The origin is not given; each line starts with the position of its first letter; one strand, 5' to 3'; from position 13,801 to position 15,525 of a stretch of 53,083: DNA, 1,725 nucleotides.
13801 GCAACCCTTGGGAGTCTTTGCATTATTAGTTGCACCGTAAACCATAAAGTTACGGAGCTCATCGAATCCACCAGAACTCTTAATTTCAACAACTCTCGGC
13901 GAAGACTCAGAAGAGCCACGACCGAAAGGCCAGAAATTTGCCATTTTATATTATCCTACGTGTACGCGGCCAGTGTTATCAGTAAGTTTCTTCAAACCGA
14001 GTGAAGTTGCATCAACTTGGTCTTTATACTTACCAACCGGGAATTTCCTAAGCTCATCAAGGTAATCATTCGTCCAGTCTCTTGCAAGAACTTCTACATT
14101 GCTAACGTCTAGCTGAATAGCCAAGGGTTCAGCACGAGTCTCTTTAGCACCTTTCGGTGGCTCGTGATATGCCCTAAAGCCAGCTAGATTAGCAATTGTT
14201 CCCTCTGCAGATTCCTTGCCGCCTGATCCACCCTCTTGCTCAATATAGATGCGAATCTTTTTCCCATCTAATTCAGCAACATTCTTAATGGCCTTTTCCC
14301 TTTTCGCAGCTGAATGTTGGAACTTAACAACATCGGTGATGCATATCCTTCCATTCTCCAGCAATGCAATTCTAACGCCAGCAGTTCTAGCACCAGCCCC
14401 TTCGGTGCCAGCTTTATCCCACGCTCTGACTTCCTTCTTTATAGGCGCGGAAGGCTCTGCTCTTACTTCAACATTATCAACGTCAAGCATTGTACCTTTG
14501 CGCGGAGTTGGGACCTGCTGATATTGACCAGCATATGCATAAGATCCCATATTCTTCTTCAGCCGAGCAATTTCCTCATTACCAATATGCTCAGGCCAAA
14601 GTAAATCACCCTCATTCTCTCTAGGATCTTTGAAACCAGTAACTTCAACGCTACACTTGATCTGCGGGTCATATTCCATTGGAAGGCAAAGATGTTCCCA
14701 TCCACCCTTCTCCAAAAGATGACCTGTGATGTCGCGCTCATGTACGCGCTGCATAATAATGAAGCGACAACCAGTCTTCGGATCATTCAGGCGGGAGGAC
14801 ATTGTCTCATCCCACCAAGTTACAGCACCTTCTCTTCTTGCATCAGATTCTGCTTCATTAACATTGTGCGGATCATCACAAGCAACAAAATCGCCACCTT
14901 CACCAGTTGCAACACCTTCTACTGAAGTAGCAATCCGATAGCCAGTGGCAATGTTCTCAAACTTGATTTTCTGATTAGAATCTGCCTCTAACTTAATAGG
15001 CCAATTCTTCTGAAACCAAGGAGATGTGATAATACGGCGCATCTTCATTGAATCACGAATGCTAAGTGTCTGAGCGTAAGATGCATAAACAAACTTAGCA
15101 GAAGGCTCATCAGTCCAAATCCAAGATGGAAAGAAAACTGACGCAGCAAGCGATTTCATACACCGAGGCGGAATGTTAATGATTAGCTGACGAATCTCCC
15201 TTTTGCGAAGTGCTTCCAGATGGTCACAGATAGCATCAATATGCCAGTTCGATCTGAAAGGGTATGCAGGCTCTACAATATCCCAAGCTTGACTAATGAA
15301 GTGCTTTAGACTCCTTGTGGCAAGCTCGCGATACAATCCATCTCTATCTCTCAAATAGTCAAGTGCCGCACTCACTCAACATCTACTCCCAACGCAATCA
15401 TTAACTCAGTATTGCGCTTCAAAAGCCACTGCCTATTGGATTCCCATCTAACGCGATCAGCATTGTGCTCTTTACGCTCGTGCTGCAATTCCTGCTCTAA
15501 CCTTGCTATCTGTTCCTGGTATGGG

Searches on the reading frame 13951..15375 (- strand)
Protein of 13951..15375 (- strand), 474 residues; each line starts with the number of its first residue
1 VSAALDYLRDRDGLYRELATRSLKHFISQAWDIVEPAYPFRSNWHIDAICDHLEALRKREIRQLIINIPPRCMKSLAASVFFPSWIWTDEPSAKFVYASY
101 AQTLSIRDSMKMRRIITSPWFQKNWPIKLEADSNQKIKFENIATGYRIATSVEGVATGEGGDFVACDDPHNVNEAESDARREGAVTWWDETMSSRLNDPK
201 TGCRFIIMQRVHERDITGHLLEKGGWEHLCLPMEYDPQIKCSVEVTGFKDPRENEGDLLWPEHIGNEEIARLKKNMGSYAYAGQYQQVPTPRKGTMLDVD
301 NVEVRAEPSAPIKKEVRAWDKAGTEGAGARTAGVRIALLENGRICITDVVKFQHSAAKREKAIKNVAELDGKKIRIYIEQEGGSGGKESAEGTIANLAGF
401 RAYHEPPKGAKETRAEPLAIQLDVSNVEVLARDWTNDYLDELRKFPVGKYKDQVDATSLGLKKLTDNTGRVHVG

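Call 10: search_protein_families(library=phrogs, proteins=[window:13951-15375:-])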
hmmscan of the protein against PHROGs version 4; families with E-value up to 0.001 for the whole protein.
window:13951-15375:- (474 aa): 7 families
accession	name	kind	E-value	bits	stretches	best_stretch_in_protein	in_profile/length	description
phrog_38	-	head and packaging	8.3e-72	244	1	12-469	266-708/760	terminase large subunit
phrog_4758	-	head and packaging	8.2e-46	157.3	1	16-224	13-221/243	terminase large subunit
phrog_979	-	head and packaging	5.4e-34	118.9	1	298-469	417-604/642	terminase large subunit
phrog_12171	-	head and packaging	1.4e-23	84.1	1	370-467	1-98/110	terminase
phrog_5573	-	head and packaging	5.1e-14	53.3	1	235-463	4-233/250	terminase large subunit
phrog_30251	-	head and packaging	1.1e-13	51.4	1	34-223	28-224/799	terminase large subunit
phrog_9453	-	head and packaging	4e-07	30.9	1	351-445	83-186/233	terminase large subunit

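Call 15: find_related_loci(query=window:13951-15375:-, collection=viral_contigs, flank=10000)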
Query window:13951-15375:- (474 aa) in viral_contigs; peptide patterns used: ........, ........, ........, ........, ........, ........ (x = any residue, [..] = any of these).
211 stretches matched a pattern; 208 encode a relative of the query (tblastn E <= 1e-3); the best 80 are kept; 80 distinct loci.
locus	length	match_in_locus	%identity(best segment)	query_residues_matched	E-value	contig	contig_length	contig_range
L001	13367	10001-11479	50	1-474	2e-158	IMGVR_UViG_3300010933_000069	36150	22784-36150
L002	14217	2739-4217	50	1-474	2e-158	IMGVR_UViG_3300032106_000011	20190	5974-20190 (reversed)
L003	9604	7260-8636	52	6-455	2e-156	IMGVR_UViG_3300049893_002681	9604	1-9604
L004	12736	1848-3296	48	8-474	7e-153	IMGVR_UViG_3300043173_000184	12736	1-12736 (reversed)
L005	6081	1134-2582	48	8-474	9e-154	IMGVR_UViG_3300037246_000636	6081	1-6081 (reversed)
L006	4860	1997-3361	48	18-471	2e-144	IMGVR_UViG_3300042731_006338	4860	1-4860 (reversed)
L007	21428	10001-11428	47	1-468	1e-138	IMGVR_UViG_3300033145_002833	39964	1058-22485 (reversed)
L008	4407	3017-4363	50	22-465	5e-141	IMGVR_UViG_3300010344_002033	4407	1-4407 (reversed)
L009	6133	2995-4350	48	17-465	3e-137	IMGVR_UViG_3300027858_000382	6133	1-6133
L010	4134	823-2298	48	16-474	1e-137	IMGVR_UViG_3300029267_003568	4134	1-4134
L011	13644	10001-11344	48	22-465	1e-129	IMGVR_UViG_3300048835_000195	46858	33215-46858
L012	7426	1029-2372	48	22-465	1e-129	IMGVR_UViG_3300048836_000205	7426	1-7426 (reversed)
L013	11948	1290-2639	45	21-466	2e-127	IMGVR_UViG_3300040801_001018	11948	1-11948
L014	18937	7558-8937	46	14-465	2e-127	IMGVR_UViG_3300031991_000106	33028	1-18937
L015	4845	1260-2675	44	12-471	4e-126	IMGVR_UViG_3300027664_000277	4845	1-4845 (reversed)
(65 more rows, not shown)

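Call 20: find_homologous_proteins(query=window:13951-15375:-, max_evalue=1e-100)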
Query window:13951-15375:- (474 aa): 1501 proteins with E <= 1e-100 among 8000 candidates; the best 120 are listed.
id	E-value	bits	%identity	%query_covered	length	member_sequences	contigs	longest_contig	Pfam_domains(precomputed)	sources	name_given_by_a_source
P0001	4.8e-295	997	88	100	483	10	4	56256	PF17289.9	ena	-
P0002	4.7e-287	970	88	100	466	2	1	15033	PF17289.9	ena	-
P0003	2.6e-283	958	85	100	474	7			PF17289.9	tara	tara:strand:- start:1169 stop:2593 length:1425 start_codon:yes stop_codon:yes gene_type:complete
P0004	5.2e-247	838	74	100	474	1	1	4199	-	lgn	-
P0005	8.5e-232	788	71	100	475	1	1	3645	PF17289.9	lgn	-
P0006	2.1e-230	784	70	100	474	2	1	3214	-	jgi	-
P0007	7.8e-225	765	68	100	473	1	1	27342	-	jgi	jgi:predicted phage terminase large subunit-like protein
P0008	2.3e-224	764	68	100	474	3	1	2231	PF17289.9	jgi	jgi:predicted phage terminase large subunit-like protein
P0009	2.6e-221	754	68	100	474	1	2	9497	PF17289.9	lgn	-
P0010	4.6e-221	753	68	100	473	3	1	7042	-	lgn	-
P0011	1.0e-220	752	66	100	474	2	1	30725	-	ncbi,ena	-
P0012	9.0e-220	749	67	99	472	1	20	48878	-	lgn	-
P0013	6.3e-217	739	65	100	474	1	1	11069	-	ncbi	-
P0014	4.5e-216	736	67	100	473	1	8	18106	PF17289.9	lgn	-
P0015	9.4e-216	735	66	99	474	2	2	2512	-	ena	-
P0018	2.3e-201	688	63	99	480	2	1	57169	-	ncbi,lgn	-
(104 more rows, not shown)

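Call 21: find_encoding_contigs(protein=P0001, flank=10000, max_places=4)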
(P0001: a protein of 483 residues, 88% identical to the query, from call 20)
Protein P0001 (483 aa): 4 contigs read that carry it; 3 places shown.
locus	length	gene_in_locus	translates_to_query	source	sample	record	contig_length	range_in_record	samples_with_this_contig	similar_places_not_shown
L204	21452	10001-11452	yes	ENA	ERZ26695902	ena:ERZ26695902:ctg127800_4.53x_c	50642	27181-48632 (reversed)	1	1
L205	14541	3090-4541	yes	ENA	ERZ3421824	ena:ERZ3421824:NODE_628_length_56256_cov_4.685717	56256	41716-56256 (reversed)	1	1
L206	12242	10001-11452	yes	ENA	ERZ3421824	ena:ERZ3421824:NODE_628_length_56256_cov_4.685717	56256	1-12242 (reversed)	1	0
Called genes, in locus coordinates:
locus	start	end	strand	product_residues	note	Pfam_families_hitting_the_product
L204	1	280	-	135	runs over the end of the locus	PF13671:AAA_33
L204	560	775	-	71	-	-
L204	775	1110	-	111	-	-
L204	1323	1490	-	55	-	-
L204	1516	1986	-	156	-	-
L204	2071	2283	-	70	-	-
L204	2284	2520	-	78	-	-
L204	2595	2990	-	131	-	-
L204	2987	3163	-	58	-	-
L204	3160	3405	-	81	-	-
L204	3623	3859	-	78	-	-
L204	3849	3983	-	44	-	-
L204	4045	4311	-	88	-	-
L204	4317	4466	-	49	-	-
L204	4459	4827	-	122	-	-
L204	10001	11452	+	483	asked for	PF17289:Terminase_6C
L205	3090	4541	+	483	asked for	PF17289:Terminase_6C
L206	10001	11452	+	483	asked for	PF17289:Terminase_6C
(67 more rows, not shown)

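Call 22: find_encoding_contigs(protein=P0012, flank=10000, max_places=4)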
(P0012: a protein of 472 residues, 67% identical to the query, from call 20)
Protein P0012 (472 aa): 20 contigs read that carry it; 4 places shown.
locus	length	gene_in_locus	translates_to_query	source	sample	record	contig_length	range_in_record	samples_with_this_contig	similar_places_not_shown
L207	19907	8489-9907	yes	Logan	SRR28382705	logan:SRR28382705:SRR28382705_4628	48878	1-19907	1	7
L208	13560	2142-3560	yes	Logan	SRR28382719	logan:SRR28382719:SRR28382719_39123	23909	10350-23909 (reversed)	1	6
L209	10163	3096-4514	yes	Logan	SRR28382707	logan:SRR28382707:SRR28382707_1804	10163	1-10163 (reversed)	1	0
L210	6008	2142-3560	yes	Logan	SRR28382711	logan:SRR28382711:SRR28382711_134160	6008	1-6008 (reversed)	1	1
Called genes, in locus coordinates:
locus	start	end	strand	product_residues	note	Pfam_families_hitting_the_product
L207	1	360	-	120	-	?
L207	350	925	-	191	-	-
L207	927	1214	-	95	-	-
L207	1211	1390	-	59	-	-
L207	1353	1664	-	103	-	-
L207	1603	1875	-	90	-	-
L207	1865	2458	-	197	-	-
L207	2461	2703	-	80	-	-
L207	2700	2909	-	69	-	-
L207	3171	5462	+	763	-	PF16793:RepB_primase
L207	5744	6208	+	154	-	-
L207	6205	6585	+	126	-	-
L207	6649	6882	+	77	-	-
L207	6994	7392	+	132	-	PF24608:PDDEXK_15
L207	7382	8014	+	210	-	PF20901:Sf6_terminase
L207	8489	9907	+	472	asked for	-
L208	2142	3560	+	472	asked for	-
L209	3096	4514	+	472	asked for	-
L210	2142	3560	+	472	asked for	-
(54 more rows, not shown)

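Call 23: find_encoding_contigs(protein=P0018, flank=10000, max_places=3)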
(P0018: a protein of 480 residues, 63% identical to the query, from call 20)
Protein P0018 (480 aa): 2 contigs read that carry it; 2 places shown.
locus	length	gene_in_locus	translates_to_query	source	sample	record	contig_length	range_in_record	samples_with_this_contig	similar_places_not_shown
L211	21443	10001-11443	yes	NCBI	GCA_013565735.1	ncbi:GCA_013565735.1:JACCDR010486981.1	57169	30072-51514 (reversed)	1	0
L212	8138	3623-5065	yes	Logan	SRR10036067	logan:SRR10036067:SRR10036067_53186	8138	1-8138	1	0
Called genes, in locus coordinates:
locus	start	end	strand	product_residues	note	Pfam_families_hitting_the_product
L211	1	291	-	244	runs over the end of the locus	PF13479:AAA_24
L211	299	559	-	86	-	-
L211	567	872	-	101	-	-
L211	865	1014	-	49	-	-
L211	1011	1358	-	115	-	-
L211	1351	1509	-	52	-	-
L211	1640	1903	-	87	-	-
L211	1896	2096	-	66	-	-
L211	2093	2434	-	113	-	-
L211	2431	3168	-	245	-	-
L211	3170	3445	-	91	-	-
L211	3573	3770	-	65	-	-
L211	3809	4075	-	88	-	-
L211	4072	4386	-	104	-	-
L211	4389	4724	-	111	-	-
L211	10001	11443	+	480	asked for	-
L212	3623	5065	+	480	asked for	-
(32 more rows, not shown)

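Call 27: find_encoding_contigs(protein=P0002, flank=10000, max_places=3)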
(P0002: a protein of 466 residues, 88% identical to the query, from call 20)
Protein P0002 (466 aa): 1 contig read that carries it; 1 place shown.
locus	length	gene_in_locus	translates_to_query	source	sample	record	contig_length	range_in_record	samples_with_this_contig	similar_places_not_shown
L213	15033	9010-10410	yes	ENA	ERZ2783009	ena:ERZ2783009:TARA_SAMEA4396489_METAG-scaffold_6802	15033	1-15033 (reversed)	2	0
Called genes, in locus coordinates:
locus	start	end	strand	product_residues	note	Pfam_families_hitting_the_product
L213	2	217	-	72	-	?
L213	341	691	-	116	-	-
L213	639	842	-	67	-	-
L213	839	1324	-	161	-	PF03013:Pyr_excise (weak)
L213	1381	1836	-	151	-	-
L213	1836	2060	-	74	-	-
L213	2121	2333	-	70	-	-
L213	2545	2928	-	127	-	-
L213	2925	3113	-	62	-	-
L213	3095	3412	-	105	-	-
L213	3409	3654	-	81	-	-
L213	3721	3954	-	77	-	-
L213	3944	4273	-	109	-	-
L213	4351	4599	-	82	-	-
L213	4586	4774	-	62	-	-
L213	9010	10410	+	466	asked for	PF17289:Terminase_6C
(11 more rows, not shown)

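Call 28: find_encoding_contigs(protein=P0007, flank=10000, max_places=3)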
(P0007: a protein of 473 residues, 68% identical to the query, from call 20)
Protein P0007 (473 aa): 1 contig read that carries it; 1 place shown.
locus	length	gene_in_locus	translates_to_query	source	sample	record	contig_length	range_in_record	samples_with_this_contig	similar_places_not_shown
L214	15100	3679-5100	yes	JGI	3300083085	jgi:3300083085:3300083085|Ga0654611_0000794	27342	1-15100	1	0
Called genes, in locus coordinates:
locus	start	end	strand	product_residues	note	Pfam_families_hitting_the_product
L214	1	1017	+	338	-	?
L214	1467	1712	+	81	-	-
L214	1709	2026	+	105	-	-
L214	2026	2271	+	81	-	-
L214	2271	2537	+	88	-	-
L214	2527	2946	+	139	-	PF24608:PDDEXK_15 (weak)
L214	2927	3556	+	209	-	PF20901:Sf6_terminase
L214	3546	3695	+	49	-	-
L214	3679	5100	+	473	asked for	-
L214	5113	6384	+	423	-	PF04860:Phage_portal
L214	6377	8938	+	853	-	PF03496:ADPrib_exo_Tox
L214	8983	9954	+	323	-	PF04586:Peptidase_S78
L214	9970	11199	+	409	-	PF05065:Phage_capsid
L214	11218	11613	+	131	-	-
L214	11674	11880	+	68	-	-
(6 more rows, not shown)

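Call 29: find_encoding_contigs(protein=P0011, flank=10000, max_places=3)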
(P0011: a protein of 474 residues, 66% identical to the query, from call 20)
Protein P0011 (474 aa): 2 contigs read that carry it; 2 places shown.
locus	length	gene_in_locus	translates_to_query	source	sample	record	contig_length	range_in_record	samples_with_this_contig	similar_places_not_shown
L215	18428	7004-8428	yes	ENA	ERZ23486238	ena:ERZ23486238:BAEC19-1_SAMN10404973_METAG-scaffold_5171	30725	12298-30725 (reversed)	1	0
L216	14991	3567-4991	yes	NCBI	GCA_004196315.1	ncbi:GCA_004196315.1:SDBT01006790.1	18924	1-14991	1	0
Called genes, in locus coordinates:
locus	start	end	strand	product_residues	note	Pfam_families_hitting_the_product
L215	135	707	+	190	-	-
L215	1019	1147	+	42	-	-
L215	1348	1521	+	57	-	-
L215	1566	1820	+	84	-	-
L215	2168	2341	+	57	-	-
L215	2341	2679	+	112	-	-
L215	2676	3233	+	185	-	-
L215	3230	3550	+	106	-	-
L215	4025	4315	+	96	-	-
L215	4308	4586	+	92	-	-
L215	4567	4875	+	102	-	-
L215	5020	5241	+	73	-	-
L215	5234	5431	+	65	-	-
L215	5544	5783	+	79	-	-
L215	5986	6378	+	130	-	PF24608:PDDEXK_15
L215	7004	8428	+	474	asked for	-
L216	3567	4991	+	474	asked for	-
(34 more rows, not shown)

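Call 64: search_dna_similar(query=window:13951-15375:-, collection=phages, mode=protein, max_rows=12)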
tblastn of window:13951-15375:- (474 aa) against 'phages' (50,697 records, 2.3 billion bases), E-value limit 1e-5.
Records with a match: 1782; places in all: 1784; records where one place covers at least 80% of the query: 210.
Best place of each record, by identity: <60% 1782.
By first word of the organism name: Klebsiella 364; Microbacterium 249; Escherichia 162; Pseudomonas 149; Gordonia 141; Vibrio 87; Mycobacterium 52; Acinetobacter 51; Bacteriophage 49; Lactococcus 40; and 85 more.
By host as written in the record: - 183; Klebsiella pneumoniae 183; Gordonia terrae 3612 109; Microbacterium foliorum NRRL B-24224 SEA 102; Microbacterium foliorum NRRL B-24224 93; Escherichia coli 53; Pseudomonas aeruginosa 53; Escherichia coli DSM 12242 43; and 423 more.
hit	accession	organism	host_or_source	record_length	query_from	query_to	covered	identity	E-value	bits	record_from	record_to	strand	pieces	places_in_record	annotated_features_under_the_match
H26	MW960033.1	Rhizobium phage RHph_X3_2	Sinorhizobium americanum X3_2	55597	14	464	95%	40.0%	4e-92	311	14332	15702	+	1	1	terminase large subunit protein | terminase small subunit protein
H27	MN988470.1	Rhizobium phage RHph_TM3_3_9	Rhizobium etli T3_9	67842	9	458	95%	38.9%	5e-75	262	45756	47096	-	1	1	terminase large subunit protein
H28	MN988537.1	Rhizobium phage RHph_TM3_3_10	Rhizobium etli T3_10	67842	9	458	95%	38.9%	5e-75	262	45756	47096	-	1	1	terminase large subunit protein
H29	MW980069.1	Rhizobium phage RHEph19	Rhizobium etli sv. phaseoli N561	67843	9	458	95%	38.9%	5e-75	262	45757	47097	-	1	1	terminase large subunit protein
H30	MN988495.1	Rhizobium phage RHph_TM3_3_13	Rhizobium etli T3_13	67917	9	458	95%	38.9%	5e-75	262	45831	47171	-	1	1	terminase large subunit protein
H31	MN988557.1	Rhizobium phage RHph_Y52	Rhizobium phaseoli IE6794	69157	9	458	95%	38.9%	7e-75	261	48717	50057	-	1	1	terminase large subunit protein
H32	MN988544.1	Rhizobium phage RHph_Y21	Rhizobium phaseoli N841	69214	9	458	95%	38.9%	7e-75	261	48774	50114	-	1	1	terminase large subunit protein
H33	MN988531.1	Rhizobium phage RHph_Y5A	Rhizobium phaseoli N161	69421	9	458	95%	38.9%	8e-75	261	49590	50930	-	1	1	terminase large subunit protein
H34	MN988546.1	Rhizobium phage RHph_Y2_4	Rhizobium phaseoli Y2_4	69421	9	458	95%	38.9%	8e-75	261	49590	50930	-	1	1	terminase large subunit protein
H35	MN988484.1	Rhizobium phage RHph_Y60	Rhizobium etli TAL182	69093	9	458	95%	37.5%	4e-71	251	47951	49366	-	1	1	terminase large subunit protein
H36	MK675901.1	Shewanella phage S0112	Shewanella indica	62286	19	468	95%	37.1%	5e-88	300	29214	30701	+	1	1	terminase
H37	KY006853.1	Erythrobacter phage vB_EliS_R6L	Erythrobacter litoralis DSM 8509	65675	2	464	98%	34.5%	2e-70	249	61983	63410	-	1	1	terminase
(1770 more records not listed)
